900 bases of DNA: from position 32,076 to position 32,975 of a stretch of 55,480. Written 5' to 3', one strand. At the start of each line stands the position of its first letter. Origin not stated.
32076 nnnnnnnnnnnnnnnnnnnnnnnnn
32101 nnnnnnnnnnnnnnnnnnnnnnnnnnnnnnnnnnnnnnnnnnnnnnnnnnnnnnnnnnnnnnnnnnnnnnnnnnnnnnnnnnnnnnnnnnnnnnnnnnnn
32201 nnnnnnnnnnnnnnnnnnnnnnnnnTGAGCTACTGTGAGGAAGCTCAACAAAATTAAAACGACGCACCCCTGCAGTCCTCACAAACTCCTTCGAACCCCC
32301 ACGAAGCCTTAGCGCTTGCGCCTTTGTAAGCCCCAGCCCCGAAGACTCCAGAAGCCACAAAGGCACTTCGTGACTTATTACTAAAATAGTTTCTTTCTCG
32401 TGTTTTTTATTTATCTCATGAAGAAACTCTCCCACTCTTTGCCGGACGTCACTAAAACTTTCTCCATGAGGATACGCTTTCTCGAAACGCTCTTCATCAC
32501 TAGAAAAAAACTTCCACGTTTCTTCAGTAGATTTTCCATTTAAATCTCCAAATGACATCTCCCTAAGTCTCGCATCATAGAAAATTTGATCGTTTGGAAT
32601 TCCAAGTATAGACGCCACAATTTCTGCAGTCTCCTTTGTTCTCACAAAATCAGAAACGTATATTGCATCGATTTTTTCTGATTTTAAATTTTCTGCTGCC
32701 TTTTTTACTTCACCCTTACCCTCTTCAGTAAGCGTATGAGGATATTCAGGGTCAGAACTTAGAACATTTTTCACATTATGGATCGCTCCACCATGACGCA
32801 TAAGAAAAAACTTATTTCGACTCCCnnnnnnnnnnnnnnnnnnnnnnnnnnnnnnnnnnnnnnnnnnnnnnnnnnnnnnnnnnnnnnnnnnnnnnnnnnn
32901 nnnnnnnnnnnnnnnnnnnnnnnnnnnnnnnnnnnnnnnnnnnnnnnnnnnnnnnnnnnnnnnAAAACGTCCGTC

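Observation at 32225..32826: Complete histidine-phosphatase (RHG/PGAM-superfamily) domain inserted in frame inside isoleucyl-tRNA synthetase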

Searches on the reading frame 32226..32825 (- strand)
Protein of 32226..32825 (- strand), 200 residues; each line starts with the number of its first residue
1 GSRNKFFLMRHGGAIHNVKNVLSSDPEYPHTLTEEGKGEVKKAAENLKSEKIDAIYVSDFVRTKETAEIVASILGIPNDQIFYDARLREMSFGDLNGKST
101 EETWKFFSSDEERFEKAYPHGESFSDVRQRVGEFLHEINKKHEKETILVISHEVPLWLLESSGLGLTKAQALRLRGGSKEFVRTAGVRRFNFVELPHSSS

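Call 5: search_protein_families(library=pfam, proteins=[window:32226-32825:-], max_evalue=0.01)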
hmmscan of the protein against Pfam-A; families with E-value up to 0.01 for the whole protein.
window:32226-32825:- (200 aa): 1 family
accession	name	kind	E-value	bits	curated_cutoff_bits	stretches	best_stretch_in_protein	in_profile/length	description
PF00300.27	His_Phos_1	-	1.6e-35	123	21.7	1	7-175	2-170/194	Histidine phosphatase superfamily (branch 1)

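Call 6: search_protein_families(library=ncbifam, proteins=[window:32226-32825:-], max_evalue=0.01)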
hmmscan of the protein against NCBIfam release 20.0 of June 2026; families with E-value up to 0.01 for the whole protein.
window:32226-32825:- (200 aa): 17 families
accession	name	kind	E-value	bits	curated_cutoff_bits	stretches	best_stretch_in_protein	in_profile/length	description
NF038349.1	dPGM_arch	equivalog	2e-25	89.8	225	1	8-171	3-156/194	2,3-diphosphoglycerate-dependent phosphoglycerate mutase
NF005567.0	PRK07238.1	equivalog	5e-23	82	326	1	4-165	178-339/378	bifunctional RNase H/acid phosphatase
TIGR03162.1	ribazole_cobC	equivalog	1.6e-22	79.8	162.9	1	7-173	2-165/176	alpha-ribazole phosphatase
NF045917.1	PhserinePhPspA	equivalog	6.8e-22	78.2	350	1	28-166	24-164/211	phosphoserine phosphatase PspA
NF002901.0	PRK03482.1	equivalog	2.4e-18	66.5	261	1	6-175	4-173/215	2,3-diphosphoglycerate-dependent phosphoglycerate mutase GpmB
NF011580.0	PRK15004.1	equivalog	2.3e-17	63.7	250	1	5-169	2-166/203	adenosylcobalamin/alpha-ribazole phosphatase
NF002339.0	PRK01295.1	equivalog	1.4e-13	50.8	316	1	6-156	5-162/206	2,3-bisphosphoglycerate-dependent phosphoglycerate mutase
TIGR03848.1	MSMEG_4193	subfamily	6.9e-13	48.5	203.85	1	7-153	3-153/204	MSMEG_4193 family putative phosphomutase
NF009994.0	PRK13463.1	equivalog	1.7e-12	47.6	277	1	6-158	5-157/203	phosphoserine phosphatase 1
NF002217.0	PRK01112.1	equivalog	2e-12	47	320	2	5-70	3-66/228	2,3-bisphosphoglycerate-dependent phosphoglycerate mutase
TIGR00249.1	sixA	equivalog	4.5e-11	42.8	74.5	1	6-78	3-71/154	phosphohistidine phosphatase SixA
TIGR01258.1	pgm_1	subfamily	6.6e-08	32.2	81.7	1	5-109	2-106/245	2,3-bisphosphoglycerate-dependent phosphoglycerate mutase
NF010713.0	PRK14115.1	equivalog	4.4e-07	29.4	305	1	5-109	3-107/248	2,3-diphosphoglycerate-dependent phosphoglycerate mutase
NF010718.0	PRK14120.1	equivalog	7.9e-07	28.6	366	1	4-110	5-111/249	phosphoglyceromutase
NF009993.0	PRK13462.1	equivalog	2e-06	27.6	226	1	4-153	6-148/203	acid phosphatase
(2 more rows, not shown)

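Call 20: search_solved_structures(query=window:32226-32825:-, max_evalue=0.001, show_alignments=2)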
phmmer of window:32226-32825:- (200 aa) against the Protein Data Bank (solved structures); distinct sequences matched with E-value up to 0.001: 36.
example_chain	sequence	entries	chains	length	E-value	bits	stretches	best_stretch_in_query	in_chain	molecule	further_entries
1ebb_A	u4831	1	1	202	3.9e-16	62.8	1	6-159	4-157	PHOSPHATASE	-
1h2e_A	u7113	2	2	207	4.2e-16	62.7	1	6-159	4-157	PHOSPHATASE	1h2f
4ij5_A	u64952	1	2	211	6.2e-14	55.6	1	31-166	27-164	Phosphoserine phosphatase 1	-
4ij6_A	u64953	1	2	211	9.3e-14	55.1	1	31-166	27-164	Phosphoserine phosphatase 1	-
1fzt_A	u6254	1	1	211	2.9e-10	43.7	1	4-170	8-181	PHOSPHOGLYCERATE MUTASE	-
9mmh_A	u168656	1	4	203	8.6e-09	38.9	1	4-170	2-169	Phosphoglycerate mutase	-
6nru_A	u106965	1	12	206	2.2e-07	34.3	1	5-167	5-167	CobC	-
6e4b_A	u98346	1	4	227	2.4e-07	34.2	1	5-167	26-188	Adenosylcobalamin/alpha-ribazole phosphatase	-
1qhf_A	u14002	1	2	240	5.3e-07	33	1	5-114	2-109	PROTEIN (PHOSPHOGLYCERATE MUTASE)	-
1bq3_D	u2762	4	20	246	5.7e-07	32.9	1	5-114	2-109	PROTEIN (PHOSPHOGLYCERATE MUTASE 1) | PHOSPHOGLYCERATE MUTASE 1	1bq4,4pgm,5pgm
1c7z_A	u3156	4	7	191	2.5e-06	30.8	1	6-156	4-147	FRUCTOSE-2,6-BISPHOSPHATASE | PHOSPHOENZYME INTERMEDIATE OF FRU-2,6-BISPHOSPHATASE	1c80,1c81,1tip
1fbt_A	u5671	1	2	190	2.8e-06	30.6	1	6-156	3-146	FRUCTOSE-2,6-BISPHOSPHATASE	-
1k6m_A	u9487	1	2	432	3.8e-06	30.2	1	5-156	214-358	6-phosphofructo-2-kinase/fructose-2,6-biphosphatase 2-phosphatase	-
3bif_A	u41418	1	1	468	4.1e-06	30.1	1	5-156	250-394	PROTEIN (6-PHOSPHOFRUCTO-2-KINASE/ FRUCTOSE-2,6-BISPHOSPHATASE)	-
1bif_A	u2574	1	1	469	4.1e-06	30.1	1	5-156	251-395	6-PHOSPHOFRUCTO-2-KINASE/ FRUCTOSE-2,6-BISPHOSPHATASE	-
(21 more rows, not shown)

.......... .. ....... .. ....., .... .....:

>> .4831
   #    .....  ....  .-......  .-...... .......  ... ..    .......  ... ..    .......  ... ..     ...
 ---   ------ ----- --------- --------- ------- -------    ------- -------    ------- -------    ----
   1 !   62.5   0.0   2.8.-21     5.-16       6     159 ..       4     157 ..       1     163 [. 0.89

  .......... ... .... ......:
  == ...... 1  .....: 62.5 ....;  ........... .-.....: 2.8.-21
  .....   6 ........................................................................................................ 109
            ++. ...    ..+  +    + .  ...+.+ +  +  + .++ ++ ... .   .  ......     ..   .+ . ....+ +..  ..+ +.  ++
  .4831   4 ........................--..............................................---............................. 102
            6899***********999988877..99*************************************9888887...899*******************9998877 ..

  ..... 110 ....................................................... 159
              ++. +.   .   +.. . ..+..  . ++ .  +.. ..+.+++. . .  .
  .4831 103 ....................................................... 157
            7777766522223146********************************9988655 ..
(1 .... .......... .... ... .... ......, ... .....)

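Call 24: find_homologous_proteins(query=window:32226-32825:-, max_evalue=0.00001)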
Query window:32226-32825:- (200 aa): 6 proteins with E <= 0.00001 among 391 candidates.
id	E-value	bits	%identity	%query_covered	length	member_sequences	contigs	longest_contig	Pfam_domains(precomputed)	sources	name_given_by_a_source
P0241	7.4e-30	122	46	83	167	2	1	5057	PF00300.28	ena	-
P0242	5.2e-11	61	33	74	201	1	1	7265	PF00300.28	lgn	-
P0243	1.0e-9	57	34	80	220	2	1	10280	PF00300.28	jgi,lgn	jgi:alpha-ribazole phosphatase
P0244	3.9e-9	55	33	88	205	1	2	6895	PF00300.28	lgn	-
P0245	5.2e-8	51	32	82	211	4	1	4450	PF00300.28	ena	-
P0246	7.8e-8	51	27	83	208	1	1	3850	PF00300.28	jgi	jgi:broad specificity phosphatase PhoE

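Call 29: find_encoding_contigs(protein=P0241, flank=5000, max_places=3)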
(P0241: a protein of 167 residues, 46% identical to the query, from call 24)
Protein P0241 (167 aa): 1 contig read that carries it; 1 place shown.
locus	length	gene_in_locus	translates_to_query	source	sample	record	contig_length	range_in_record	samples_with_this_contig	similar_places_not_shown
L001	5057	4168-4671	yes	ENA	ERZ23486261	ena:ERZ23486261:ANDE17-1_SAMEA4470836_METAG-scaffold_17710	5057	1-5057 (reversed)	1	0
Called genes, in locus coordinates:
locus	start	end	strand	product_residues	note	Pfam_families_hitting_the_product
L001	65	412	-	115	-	PF00453:Ribosomal_L20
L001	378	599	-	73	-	PF01632:Ribosomal_L35p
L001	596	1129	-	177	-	PF05198:IF3_N, PF14877:mIF3 (weak), PF00707:IF3_C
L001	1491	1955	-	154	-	PF01668:SmpB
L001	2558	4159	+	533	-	PF03485:Arg_tRNA_synt_N, PF01921:tRNA-synt_1f (faint), PF00750:tRNA-synt_1d, PF09334:tRNA-synt_1g (faint), PF05746:DALR_1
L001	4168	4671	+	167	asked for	PF00300:His_Phos_1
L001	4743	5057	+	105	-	?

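Call 33: search_protein_families(library=ncbifam, proteins=[L001:4743-5057:+, P0241], max_evalue=0.01)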
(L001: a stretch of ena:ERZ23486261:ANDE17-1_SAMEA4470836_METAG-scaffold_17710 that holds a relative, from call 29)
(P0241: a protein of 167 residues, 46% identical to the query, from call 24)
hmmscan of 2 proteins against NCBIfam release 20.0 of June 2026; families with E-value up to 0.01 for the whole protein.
L001:4743-5057:+ (105 aa): 14 families
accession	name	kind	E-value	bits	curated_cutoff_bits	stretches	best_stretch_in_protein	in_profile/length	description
TIGR00392.1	ileS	equivalog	4.6e-29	101.2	621.4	1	2-104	5-107/861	isoleucine--tRNA ligase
NF000258.1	MupB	exception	5.4e-21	74.2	1900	1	9-105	9-105/1033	mupirocin-resistant isoleucine--tRNA ligase MupB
NF000257.1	MupA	exception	1.1e-20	73.1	1900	1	8-105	8-105/1024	mupirocin-resistant isoleucine--tRNA ligase MupA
NF040702.1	ileS_w_GNAT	exception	2.5e-15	55.2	1999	1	8-100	22-114/1100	isoleucine--tRNA ligase, N-acetyltransferase domain-containing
TIGR00422.1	valS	equivalog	2.6e-15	55.5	612.1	1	3-102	5-104/863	valine--tRNA ligase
NF009687.0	PRK13208.1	equivalog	9.4e-13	47.2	738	1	4-100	11-105/801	valine--tRNA ligase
NF004349.1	PRK05729.1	equivalog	9.9e-11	40.6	704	1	3-102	4-102/860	valine--tRNA ligase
NF000540.1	alt_ValS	exception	2.6e-07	29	900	1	7-99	8-99/827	valine--tRNA ligase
TIGR00396.1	leuS_bact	equivalog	1.7e-05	23.2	548.4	1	4-87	2-83/843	leucine--tRNA ligase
TIGR00395.1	leuS_arch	equivalog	0.00019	19.6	648.5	1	7-86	2-78/938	leucine--tRNA ligase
NF011492.0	PRK14900.1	equivalog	0.00031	18.7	1783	1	7-98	17-107/1044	valine--tRNA ligase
NF008957.0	PRK12300.1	subfamily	0.00056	18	677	1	4-83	5-82/946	leucine--tRNA ligase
TIGR00398.1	metG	equivalog_domain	0.0041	15.9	336.35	1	44-93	10-59/530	methionine--tRNA ligase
NF008900.0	PRK12267.1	equivalog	0.0084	14.6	598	1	41-93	11-64/648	methionine--tRNA ligase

P0241 (167 aa): 20 families
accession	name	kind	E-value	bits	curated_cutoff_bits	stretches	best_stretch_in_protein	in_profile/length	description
TIGR03162.1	ribazole_cobC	equivalog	1.9e-25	89.3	162.9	1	6-164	2-158/176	alpha-ribazole phosphatase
NF038349.1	dPGM_arch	equivalog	5.8e-25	88.3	225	1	7-154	3-141/194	2,3-diphosphoglycerate-dependent phosphoglycerate mutase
NF005567.0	PRK07238.1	equivalog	9.7e-25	87.7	326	1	4-155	179-331/378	bifunctional RNase H/acid phosphatase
NF045917.1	PhserinePhPspA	equivalog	6.2e-21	75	350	1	33-157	27-157/211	phosphoserine phosphatase PspA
NF002901.0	PRK03482.1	equivalog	2.9e-19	69.5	261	1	5-164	4-164/215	2,3-diphosphoglycerate-dependent phosphoglycerate mutase GpmB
NF011580.0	PRK15004.1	equivalog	2e-17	63.9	250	1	5-158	3-157/203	adenosylcobalamin/alpha-ribazole phosphatase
TIGR03848.1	MSMEG_4193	subfamily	3.8e-17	62.4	203.85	1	4-143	1-140/204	MSMEG_4193 family putative phosphomutase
NF002339.0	PRK01295.1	equivalog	8.1e-14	51.6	316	1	1-164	1-172/206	2,3-bisphosphoglycerate-dependent phosphoglycerate mutase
NF009994.0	PRK13463.1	equivalog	2.1e-13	50.5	277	1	1-157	1-158/203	phosphoserine phosphatase 1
NF002217.0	PRK01112.1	equivalog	4.3e-12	45.9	320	2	5-73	4-67/228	2,3-bisphosphoglycerate-dependent phosphoglycerate mutase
TIGR00249.1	sixA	equivalog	2.2e-10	40.6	74.5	1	5-77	3-68/154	phosphohistidine phosphatase SixA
TIGR01258.1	pgm_1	subfamily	3.6e-10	39.6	81.7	1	5-97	3-95/245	2,3-bisphosphoglycerate-dependent phosphoglycerate mutase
NF010718.0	PRK14120.1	equivalog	1e-08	34.8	366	1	3-100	5-102/249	phosphoglyceromutase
NF010713.0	PRK14115.1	equivalog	1.8e-07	30.7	305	1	5-96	4-95/248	2,3-diphosphoglycerate-dependent phosphoglycerate mutase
NF009993.0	PRK13462.1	equivalog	9.7e-07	28.6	226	1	5-150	8-147/203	acid phosphatase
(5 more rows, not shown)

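Call 37: search_protein_representatives(protein=window:32226-32825:-)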
Query: 200 residues. Proteins with E-value up to 0.001 (for the whole library): 14268; up to 1e-10: 1597; up to 1e-30: 46. The best 150 are listed.
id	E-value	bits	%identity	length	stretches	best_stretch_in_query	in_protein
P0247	2.0e-48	181.2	45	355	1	5-198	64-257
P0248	1.1e-47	178.8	46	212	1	4-198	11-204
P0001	3.9e-42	160.7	44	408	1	2-198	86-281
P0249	1.3e-40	155.7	43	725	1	2-199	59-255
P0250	4.2e-40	154.1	42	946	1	3-199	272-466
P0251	7.1e-40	153.3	42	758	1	2-197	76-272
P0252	4.8e-39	150.6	40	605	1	2-198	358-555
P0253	2.2e-38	148.4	39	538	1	2-198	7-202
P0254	2.8e-38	148.1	47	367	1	2-170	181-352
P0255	7.6e-38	146.7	39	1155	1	3-199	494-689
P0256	8.2e-38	146.6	41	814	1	2-199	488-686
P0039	1.2e-37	146.1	40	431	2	2-191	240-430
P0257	1.4e-36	142.6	41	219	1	2-198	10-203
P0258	1.8e-36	142.2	43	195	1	3-190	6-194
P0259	2.9e-36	141.6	43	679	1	2-198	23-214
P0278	1.0e-31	126.7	32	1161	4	4-177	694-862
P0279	1.1e-31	126.6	38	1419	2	5-156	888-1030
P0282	1.6e-31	126.1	39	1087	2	3-157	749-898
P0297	9.9e-30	120.2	44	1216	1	3-159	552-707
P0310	2.2e-28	115.9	43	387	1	2-169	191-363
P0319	3.0e-27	112.1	42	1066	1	4-156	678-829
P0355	4.0e-25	105.2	33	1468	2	7-182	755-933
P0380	7.7e-24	101.0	35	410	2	7-177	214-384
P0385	1.3e-23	100.2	33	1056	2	5-156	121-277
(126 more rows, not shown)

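Call 50: find_related_loci(query=A3, collection=genome_contigs, flank=6000)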
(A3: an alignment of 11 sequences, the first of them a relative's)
Query A3 (190 aa) in genome_contigs; peptide patterns used: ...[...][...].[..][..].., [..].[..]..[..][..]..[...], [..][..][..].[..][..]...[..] (x = any residue, [..] = any of these).
492 stretches matched a pattern; 348 encode a relative of the query (tblastn E <= 1e-3); the best 80 are kept; 80 distinct loci.
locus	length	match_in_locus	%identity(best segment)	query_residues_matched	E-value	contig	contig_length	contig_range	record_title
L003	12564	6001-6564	56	1-188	4e-70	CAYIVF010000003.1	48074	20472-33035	MAG TPA_asm: uncultured Candidatus Saccharibacteria bacterium isolate ERP119705_co5_43 genome assembly, contig: NODE_681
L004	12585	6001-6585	58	1-188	2e-67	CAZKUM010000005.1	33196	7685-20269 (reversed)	MAG TPA_asm: uncultured Candidatus Saccharibacteria bacterium isolate binchicken_co266_246 genome assembly, contig: NODE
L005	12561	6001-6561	53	1-188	2e-64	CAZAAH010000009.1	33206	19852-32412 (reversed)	MAG TPA_asm: uncultured Candidatus Saccharibacteria bacterium isolate SRP193066_co2_95 genome assembly, contig: NODE_666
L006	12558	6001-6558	55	3-188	5e-63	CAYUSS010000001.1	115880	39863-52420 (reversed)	MAG TPA_asm: uncultured Candidatus Saccharibacteria bacterium isolate binchicken_co34_299 genome assembly, contig: NODE_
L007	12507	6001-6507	59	1-169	8e-63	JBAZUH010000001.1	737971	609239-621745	MAG: Candidatus Staskawiczbacteria bacterium isolate SO_2017_GW1_222 NODE_53_length_737971_cov_21.817232_OW334_2017, who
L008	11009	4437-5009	55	1-188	2e-62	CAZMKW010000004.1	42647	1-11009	MAG TPA_asm: uncultured Candidatus Saccharibacteria bacterium isolate SRP178699_co1_461 genome assembly, contig: NODE_84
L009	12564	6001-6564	53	1-188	7e-62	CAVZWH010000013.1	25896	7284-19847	MAG: Candidatus Staskawiczbacteria bacterium isolate MFD02138.bin.1.79 genome assembly, contig: contig_134852, whole gen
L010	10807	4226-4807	53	1-188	3e-61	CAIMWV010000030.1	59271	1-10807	MAG: Candidatus Staskawiczbacteria bacterium isolate AlinenSediments_bin-0833 genome assembly, contig: bin-0833:30/35, w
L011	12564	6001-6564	54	1-188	2e-60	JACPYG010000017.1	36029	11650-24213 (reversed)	MAG: Candidatus Staskawiczbacteria bacterium isolate NC_groundwater_857_Pr1_B-0.1um_35_19 Montesol18_Bp1_scaffold_163503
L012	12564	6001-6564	51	1-188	1e-59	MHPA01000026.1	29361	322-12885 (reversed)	MAG: Candidatus Staskawiczbacteria bacterium RIFCSPLOWO2_01_FULL_38_12b rifcsplowo2_01_scaffold_6568, whole genome shotg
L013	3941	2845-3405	54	2-188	1e-59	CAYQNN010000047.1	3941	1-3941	MAG TPA_asm: uncultured Candidatus Saccharibacteria bacterium isolate SRP214966_co5_352 genome assembly, contig: NODE_28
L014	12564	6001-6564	48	1-188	3e-59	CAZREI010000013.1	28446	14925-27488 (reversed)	MAG TPA_asm: uncultured Candidatus Saccharibacteria bacterium isolate SRP193066_co2_68 genome assembly, contig: NODE_867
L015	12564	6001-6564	51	1-188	4e-59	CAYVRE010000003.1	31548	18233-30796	MAG TPA_asm: uncultured Candidatus Saccharibacteria bacterium isolate SRP178699_co1_238 genome assembly, contig: NODE_14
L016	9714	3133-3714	54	1-188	8e-59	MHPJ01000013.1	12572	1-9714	MAG: Candidatus Staskawiczbacteria bacterium RIFOXYB1_FULL_37_44 rifoxyb1_full_scaffold_3403, whole genome shotgun seque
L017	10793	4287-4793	56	1-169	1e-58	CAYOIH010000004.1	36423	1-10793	MAG TPA_asm: uncultured Candidatus Saccharibacteria bacterium isolate SRP178699_co1_594 genome assembly, contig: NODE_11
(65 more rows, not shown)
